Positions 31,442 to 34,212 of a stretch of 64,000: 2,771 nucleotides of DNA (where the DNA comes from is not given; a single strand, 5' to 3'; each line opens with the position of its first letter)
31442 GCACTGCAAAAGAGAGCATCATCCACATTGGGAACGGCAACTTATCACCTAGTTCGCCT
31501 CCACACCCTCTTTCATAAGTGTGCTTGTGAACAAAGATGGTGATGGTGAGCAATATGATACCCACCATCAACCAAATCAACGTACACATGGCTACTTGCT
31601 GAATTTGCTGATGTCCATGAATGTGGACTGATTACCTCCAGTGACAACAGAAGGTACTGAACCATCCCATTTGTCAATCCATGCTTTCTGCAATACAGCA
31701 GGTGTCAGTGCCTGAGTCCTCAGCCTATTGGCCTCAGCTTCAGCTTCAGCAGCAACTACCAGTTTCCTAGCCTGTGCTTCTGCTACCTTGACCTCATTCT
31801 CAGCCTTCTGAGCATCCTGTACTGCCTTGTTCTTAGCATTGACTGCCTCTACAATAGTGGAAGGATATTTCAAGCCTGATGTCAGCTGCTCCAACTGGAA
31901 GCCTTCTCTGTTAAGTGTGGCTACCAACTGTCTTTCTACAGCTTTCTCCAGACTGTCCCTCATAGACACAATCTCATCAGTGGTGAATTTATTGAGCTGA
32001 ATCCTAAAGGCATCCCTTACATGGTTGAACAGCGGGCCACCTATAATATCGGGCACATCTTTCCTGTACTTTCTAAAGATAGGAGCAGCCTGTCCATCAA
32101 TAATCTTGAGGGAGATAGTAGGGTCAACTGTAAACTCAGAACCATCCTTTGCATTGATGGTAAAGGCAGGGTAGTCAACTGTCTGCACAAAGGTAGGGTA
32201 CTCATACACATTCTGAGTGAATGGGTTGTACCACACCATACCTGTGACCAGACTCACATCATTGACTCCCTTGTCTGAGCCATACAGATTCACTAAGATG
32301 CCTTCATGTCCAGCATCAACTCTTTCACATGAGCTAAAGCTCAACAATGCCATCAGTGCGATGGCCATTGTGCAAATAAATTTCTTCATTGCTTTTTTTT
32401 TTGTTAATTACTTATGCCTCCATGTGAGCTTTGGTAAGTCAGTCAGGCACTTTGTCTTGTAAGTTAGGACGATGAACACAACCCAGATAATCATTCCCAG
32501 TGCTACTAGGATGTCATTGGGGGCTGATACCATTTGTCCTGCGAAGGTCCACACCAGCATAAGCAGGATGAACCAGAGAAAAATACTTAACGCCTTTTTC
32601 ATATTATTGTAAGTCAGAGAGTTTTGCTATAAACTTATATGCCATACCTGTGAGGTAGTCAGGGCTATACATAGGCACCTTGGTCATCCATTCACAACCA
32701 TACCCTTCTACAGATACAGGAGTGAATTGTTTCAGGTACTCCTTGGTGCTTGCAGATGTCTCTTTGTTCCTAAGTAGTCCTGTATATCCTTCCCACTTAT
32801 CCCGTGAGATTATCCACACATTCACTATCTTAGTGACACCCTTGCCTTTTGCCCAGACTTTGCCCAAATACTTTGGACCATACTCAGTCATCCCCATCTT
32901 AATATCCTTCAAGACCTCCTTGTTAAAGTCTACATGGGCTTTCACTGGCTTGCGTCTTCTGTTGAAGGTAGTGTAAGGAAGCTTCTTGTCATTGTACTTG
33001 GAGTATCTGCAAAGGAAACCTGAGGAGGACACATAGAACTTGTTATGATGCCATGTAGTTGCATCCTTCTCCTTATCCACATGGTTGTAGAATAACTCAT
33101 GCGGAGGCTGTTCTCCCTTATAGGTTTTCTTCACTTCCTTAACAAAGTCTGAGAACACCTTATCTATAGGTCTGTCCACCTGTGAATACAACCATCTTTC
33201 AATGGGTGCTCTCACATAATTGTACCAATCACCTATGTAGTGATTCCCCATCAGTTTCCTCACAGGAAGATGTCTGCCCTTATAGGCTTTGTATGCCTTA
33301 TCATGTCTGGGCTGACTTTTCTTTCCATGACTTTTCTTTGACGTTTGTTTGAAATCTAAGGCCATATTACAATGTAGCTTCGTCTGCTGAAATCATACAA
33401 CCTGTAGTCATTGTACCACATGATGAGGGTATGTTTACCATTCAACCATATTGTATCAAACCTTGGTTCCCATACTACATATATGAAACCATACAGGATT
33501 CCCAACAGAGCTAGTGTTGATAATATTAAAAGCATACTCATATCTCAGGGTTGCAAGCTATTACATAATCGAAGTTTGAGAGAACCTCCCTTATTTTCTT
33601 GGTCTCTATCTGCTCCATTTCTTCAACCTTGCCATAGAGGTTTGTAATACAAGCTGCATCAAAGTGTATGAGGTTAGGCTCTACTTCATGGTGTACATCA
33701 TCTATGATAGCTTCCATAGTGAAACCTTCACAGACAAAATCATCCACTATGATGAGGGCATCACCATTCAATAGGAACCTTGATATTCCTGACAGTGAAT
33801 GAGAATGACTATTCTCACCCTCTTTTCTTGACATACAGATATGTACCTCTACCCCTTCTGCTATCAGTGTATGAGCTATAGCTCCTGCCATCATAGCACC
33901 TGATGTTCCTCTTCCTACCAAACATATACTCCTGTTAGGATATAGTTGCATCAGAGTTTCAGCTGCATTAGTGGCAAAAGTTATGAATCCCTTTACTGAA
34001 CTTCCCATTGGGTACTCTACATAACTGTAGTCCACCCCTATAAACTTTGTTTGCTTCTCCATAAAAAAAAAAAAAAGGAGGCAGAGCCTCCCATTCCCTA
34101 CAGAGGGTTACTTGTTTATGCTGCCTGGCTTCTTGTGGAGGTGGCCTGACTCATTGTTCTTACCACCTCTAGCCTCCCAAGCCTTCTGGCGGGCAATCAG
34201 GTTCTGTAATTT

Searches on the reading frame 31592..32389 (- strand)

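Call 52: search_protein_families(library=pfam, proteins=[window:31592-32389:-], max_evalue=0.01)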
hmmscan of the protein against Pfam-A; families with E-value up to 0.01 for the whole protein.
window:31592-32389:- (265 aa): 1 family
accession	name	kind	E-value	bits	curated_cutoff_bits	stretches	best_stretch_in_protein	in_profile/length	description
PF01145.31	Band_7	-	1.5e-20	74.4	23.6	1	23-207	2-176/176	SPFH domain / Band 7 family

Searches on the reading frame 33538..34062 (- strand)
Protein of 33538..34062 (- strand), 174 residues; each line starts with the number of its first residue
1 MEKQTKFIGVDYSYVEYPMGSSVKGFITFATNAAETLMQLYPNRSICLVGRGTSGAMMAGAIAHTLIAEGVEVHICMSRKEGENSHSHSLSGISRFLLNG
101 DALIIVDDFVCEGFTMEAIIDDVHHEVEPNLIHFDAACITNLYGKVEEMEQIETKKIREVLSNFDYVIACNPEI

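Call 8: search_protein_families(library=ncbifam, proteins=[window:33538-34062:-], max_evalue=1)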
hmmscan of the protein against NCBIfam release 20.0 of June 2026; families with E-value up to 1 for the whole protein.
window:33538-34062:- (174 aa): 16 families
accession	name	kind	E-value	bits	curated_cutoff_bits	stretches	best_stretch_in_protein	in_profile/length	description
NF002620.0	PRK02277.1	subfamily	1.2e-05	25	115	1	47-131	89-173/201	orotate phosphoribosyltransferase-like protein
NF006613.0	PRK09177.1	equivalog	0.00061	19.4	138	1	30-120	21-106/159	xanthine phosphoribosyltransferase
NF006605.0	PRK09162.1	equivalog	0.0018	17.7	181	1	55-126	52-124/183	hypoxanthine-guanine phosphoribosyltransferase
NF040646.1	HPT_Archaea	equivalog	0.0099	15.5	200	1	98-125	112-139/184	hypoxanthine/guanine phosphoribosyltransferase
NF003548.0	PRK05205.1-4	equivalog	0.013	15.4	218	1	45-133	32-123/173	bifunctional pyr operon transcriptional regulator/uracil phosphoribosyltransferase PyrR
NF003545.0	PRK05205.1-1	equivalog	0.013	14.9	140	1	42-126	27-115/171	bifunctional pyr operon transcriptional regulator/uracil phosphoribosyltransferase PyrR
NF002635.0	PRK02304.1-4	subfamily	0.016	14.7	146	1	98-125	113-140/188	adenine phosphoribosyltransferase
NF003549.0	PRK05205.1-5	equivalog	0.017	14.6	138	1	43-133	32-132/182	bifunctional pyr operon transcriptional regulator/uracil phosphoribosyltransferase PyrR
NF005592.0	PRK07322.1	subfamily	0.017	14.5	143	1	90-130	110-149/180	adenine phosphoribosyltransferase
NF006671.0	PRK09219.1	equivalog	0.023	14.2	177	1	93-124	110-141/192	xanthine phosphoribosyltransferase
NF006328.0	PRK08558.1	equivalog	0.03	13.9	184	1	69-122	146-198/238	adenine phosphoribosyltransferase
TIGR01743.1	purR_Bsub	equivalog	0.045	12.7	258.7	1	67-132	163-225/268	pur operon repressor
NF045507.1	transregGfcR_Halo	equivalog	0.087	12.3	300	1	30-126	83-179/215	transcriptional regulator GfcR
TIGR01744.1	XPRTase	equivalog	0.11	12.2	164.45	1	94-123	111-140/191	xanthine phosphoribosyltransferase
NF011696.0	PRK15116.1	equivalog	0.15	11.7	304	0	33-68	20-55/268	tRNA cyclic N6-threonylcarbamoyladenosine(37) synthase TcdA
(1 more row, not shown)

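Call 52: search_protein_families(library=pfam, proteins=[window:33538-34062:-], max_evalue=0.01)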
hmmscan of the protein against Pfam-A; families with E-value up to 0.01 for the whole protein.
window:33538-34062:- (174 aa): 1 family
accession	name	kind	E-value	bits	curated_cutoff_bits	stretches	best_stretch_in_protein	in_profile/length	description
PF00156.33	Pribosyltran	-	9e-08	32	26.3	1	30-137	16-123/158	Phosphoribosyl transferase domain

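Call 74: search_protein_families(library=phrogs, proteins=[window:33538-34062:-], max_evalue=0.001)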
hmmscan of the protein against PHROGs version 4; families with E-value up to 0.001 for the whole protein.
window:33538-34062:- (174 aa): 0 families

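Call 80: search_solved_structures(query=window:33538-34062:-, max_evalue=0.1)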
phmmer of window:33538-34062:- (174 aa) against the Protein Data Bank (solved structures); distinct sequences matched with E-value up to 0.1: 0.

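Call 83: search_protein_families(library=padloc, proteins=[window:33538-34062:-], max_evalue=0.01)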
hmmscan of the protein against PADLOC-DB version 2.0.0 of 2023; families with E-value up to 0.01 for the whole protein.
window:33538-34062:- (174 aa): 1 family
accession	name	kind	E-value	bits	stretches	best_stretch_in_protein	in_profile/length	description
PDLC02931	PRTase_III-A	-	0.00072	17.3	1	88-158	124-190/267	-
